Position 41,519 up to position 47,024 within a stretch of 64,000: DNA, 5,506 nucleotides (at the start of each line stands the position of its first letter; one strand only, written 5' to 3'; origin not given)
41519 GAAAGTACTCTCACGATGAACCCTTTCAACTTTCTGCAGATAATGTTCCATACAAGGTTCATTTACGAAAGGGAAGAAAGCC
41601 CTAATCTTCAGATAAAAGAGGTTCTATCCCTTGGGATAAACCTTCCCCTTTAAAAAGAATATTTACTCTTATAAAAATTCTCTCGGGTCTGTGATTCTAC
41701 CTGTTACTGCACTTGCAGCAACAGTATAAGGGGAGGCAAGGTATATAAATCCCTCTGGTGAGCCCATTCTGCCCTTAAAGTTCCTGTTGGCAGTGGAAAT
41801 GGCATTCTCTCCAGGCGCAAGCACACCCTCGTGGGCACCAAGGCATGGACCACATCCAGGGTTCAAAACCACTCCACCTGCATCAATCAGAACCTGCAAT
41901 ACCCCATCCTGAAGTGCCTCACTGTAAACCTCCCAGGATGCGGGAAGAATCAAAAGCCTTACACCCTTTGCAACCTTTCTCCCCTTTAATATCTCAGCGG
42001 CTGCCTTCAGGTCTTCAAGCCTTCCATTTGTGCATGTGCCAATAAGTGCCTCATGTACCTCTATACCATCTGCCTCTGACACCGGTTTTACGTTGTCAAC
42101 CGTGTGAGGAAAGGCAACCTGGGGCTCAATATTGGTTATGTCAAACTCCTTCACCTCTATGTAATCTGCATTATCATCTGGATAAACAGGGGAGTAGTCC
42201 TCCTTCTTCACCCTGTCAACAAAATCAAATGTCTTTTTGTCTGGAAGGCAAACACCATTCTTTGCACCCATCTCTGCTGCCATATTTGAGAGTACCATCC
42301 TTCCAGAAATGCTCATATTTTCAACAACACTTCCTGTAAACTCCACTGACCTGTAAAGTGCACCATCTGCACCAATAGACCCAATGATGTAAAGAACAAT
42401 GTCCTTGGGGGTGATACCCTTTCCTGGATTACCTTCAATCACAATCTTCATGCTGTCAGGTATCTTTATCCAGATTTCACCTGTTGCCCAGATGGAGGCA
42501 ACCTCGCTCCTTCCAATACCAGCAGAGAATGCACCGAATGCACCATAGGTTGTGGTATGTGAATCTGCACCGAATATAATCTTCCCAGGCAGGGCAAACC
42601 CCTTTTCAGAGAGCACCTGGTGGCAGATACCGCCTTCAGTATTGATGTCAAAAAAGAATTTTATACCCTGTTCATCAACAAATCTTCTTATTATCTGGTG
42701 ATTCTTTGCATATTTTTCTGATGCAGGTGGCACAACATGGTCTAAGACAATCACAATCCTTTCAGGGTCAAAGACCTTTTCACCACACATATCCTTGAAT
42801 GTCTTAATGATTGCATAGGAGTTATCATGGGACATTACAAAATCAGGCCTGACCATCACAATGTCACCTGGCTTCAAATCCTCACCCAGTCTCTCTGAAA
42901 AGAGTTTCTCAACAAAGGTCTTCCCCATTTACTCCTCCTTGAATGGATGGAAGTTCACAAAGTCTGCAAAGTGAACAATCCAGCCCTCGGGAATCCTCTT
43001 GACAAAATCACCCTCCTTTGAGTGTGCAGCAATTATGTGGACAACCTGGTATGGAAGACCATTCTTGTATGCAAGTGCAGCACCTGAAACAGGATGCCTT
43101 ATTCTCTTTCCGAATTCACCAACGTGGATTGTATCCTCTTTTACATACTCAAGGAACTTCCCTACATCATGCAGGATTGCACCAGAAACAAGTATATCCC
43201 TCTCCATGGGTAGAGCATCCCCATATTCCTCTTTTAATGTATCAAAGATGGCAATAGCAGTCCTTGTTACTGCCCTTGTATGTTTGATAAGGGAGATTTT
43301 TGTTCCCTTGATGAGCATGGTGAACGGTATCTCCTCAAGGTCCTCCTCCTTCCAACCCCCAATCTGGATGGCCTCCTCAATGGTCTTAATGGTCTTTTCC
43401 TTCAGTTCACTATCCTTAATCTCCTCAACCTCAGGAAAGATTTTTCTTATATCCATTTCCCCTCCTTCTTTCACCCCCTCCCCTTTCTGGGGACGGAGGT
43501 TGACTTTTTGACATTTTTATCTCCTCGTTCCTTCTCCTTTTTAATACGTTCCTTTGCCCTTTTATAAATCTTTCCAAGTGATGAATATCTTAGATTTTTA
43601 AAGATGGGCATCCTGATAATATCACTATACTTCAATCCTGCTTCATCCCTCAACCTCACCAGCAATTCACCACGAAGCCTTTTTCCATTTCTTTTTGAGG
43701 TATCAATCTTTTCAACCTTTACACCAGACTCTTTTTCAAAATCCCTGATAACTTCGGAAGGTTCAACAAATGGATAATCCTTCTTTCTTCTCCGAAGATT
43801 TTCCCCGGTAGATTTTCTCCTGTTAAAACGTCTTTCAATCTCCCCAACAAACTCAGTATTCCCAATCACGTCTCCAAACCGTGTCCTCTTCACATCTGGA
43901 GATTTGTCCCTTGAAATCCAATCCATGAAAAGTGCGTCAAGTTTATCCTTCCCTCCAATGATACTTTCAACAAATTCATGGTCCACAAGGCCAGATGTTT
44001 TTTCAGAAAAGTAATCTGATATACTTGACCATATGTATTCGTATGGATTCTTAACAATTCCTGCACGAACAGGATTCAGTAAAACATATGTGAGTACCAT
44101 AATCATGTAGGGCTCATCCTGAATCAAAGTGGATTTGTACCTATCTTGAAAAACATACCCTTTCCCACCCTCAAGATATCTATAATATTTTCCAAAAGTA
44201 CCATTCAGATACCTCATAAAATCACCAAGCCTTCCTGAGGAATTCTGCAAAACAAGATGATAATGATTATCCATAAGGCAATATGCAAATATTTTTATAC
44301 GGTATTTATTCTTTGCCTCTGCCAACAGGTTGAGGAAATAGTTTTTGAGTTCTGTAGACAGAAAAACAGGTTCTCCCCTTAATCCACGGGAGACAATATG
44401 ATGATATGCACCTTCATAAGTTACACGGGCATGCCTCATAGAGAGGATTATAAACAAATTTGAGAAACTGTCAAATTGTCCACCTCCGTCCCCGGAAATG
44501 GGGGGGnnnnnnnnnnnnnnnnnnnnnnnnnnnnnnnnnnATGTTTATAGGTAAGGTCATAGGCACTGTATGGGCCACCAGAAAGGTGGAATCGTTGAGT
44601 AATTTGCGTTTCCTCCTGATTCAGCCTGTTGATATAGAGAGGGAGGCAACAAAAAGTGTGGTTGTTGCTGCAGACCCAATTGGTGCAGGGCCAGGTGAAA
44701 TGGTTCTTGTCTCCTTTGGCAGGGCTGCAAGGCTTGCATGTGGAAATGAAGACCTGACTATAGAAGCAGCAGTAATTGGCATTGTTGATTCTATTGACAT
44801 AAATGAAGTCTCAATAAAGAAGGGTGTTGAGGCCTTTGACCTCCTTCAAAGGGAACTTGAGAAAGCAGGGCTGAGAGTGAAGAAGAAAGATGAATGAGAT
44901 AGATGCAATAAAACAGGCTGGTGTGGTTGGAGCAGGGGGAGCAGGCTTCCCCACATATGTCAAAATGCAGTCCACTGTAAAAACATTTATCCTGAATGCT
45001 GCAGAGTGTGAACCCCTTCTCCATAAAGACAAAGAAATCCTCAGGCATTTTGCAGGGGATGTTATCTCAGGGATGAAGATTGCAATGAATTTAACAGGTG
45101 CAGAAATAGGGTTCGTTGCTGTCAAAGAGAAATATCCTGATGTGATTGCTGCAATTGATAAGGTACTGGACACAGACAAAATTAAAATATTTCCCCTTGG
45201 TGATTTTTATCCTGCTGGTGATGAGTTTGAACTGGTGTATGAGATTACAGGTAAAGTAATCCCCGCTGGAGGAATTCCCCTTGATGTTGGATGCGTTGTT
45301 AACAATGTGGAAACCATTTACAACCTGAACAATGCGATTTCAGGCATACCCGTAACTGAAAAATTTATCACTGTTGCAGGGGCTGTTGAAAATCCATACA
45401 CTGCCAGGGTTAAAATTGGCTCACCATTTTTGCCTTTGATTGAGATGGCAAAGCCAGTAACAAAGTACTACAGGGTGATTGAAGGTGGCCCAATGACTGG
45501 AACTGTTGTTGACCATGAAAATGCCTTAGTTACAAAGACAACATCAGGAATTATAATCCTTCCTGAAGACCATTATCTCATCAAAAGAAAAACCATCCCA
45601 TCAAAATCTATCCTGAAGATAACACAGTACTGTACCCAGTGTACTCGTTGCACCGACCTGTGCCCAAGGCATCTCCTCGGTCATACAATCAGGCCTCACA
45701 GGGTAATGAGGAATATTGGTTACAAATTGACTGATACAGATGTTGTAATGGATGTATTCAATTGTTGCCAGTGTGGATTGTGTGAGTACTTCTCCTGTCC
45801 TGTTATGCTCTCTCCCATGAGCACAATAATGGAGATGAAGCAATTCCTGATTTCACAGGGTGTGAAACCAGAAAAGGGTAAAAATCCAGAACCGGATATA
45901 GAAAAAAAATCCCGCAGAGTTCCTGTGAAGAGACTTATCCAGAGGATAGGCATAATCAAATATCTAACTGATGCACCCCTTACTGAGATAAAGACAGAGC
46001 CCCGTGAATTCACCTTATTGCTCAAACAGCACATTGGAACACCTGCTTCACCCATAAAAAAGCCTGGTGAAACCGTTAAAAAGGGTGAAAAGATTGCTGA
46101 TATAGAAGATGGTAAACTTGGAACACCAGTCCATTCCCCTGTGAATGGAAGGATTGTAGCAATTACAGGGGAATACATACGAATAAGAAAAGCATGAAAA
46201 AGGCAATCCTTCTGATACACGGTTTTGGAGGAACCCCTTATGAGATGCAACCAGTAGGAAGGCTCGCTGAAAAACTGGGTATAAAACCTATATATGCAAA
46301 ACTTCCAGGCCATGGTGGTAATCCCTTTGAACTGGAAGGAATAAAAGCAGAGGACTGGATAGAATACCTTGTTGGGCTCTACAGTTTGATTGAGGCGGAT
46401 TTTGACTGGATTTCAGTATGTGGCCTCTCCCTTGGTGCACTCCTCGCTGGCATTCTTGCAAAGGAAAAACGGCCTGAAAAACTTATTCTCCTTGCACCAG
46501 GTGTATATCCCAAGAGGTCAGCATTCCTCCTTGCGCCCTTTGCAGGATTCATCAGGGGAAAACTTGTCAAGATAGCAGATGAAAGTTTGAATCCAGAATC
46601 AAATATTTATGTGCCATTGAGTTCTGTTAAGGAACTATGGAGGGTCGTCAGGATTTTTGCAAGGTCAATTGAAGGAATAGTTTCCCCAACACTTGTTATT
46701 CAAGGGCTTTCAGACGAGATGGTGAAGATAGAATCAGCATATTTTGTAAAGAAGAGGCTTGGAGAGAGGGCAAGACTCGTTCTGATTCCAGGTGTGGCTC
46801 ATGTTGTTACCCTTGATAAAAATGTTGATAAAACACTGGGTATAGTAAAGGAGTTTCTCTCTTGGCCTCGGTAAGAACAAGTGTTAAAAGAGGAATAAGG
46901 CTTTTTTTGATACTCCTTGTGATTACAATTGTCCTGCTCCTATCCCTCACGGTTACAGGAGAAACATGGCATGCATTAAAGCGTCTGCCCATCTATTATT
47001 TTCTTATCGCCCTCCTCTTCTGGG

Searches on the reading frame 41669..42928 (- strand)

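Call 30: search_protein_families(library=pfam, proteins=[window:41669-42928:-], max_evalue=0.00001)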
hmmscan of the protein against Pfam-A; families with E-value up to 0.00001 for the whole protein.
window:41669-42928:- (419 aa): 1 family
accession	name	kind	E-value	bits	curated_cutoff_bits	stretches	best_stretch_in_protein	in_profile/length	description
PF00330.25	Aconitase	-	1.5e-101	341.1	28.7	2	17-285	11-305/463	Aconitase family (aconitate hydratase)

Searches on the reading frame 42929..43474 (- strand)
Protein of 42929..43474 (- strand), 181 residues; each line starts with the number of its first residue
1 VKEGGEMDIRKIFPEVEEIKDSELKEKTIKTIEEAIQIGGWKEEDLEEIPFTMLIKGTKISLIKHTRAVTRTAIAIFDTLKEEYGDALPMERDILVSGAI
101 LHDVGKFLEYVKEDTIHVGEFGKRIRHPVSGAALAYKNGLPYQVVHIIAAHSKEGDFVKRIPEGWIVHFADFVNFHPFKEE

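Call 30: search_protein_families(library=pfam, proteins=[window:42929-43474:-], max_evalue=0.00001)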
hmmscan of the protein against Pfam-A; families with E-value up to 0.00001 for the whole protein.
window:42929-43474:- (181 aa): 1 family
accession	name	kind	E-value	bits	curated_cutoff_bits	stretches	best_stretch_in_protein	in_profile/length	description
PF01966.28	HD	-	7e-11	42.9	22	1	63-171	2-111/116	HD domain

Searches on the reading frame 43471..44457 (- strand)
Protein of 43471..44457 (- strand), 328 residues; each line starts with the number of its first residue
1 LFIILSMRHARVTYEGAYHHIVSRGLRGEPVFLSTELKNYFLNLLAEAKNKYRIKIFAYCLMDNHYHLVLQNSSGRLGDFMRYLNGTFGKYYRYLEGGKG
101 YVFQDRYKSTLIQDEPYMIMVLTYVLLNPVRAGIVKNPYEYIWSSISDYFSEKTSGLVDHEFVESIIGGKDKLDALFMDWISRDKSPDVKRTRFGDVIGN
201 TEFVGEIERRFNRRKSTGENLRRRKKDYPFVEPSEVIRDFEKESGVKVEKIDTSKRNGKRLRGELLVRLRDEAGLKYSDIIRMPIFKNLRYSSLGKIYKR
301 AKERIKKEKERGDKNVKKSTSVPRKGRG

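Call 30: search_protein_families(library=pfam, proteins=[window:43471-44457:-], max_evalue=0.00001)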
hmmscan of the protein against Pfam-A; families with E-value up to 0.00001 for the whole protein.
window:43471-44457:- (328 aa): 1 family
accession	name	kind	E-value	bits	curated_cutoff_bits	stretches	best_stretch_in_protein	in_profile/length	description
PF01797.21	Y1_Tnp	-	1.1e-09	38.9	23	1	17-125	5-118/121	Transposase IS200 like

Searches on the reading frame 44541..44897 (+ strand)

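Call 30: search_protein_families(library=pfam, proteins=[window:44541-44897:+], max_evalue=0.00001)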
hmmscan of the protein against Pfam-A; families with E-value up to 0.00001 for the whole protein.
window:44541-44897:+ (118 aa): 1 family
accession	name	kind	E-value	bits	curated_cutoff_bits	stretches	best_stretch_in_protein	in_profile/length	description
PF03319.19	EutN_CcmL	-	8.7e-29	100.3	25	1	1-83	1-83/83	Ethanolamine utilisation protein EutN/carboxysome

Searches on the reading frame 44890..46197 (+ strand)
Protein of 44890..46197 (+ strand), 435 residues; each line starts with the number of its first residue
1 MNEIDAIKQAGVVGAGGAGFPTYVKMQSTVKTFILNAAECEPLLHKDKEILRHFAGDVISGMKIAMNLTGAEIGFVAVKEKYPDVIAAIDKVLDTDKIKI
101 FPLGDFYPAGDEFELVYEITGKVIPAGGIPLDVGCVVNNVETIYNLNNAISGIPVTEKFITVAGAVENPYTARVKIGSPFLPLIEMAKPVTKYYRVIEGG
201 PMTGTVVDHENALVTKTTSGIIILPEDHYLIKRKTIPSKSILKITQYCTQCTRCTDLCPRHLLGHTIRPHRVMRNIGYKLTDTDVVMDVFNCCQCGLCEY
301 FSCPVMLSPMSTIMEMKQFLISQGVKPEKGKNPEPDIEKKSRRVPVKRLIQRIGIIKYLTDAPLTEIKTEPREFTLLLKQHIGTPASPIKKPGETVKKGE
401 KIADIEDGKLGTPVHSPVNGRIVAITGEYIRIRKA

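Call 30: search_protein_families(library=pfam, proteins=[window:44890-46197:+], max_evalue=0.00001)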
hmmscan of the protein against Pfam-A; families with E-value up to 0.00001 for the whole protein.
window:44890-46197:+ (435 aa): 5 families
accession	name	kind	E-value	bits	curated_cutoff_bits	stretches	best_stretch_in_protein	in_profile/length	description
PF01512.22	Complex1_51K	-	1.1e-45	155.7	31.2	1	7-146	1-148/150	Nuo51 FMN-binding domain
PF13375.12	RnfC_N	-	2.7e-14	53.4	25.6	1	368-427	24-82/101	RnfC Barrel sandwich hybrid domain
PF13534.11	Fer4_17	-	6.6e-12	46.2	22.2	1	248-307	2-60/61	4Fe-4S dicluster domain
PF00364.28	Biotin_lipoyl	-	5.5e-06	26.6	22.1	0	388-426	19-57/73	Biotin-requiring enzyme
PF13183.11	Fer4_8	-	9.3e-06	26.5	27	0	242-261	48-67/68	4Fe-4S dicluster domain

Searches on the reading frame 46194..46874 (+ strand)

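Call 30: search_protein_families(library=pfam, proteins=[window:46194-46874:+], max_evalue=0.00001)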
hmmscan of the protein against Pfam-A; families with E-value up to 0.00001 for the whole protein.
window:46194-46874:+ (226 aa): 3 families
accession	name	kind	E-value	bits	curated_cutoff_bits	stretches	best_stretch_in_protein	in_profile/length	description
PF12146.15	Hydrolase_4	-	1.5e-09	37.9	27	0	2-123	4-129/239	Serine aminopeptidase, S33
PF12697.13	Abhydrolase_6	-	1.6e-08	35.9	26.3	1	5-209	1-210/217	Alpha/beta hydrolase family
PF00561.26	Abhydrolase_1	-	5.6e-07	29.9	25.8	0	151-208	200-243/245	alpha/beta hydrolase fold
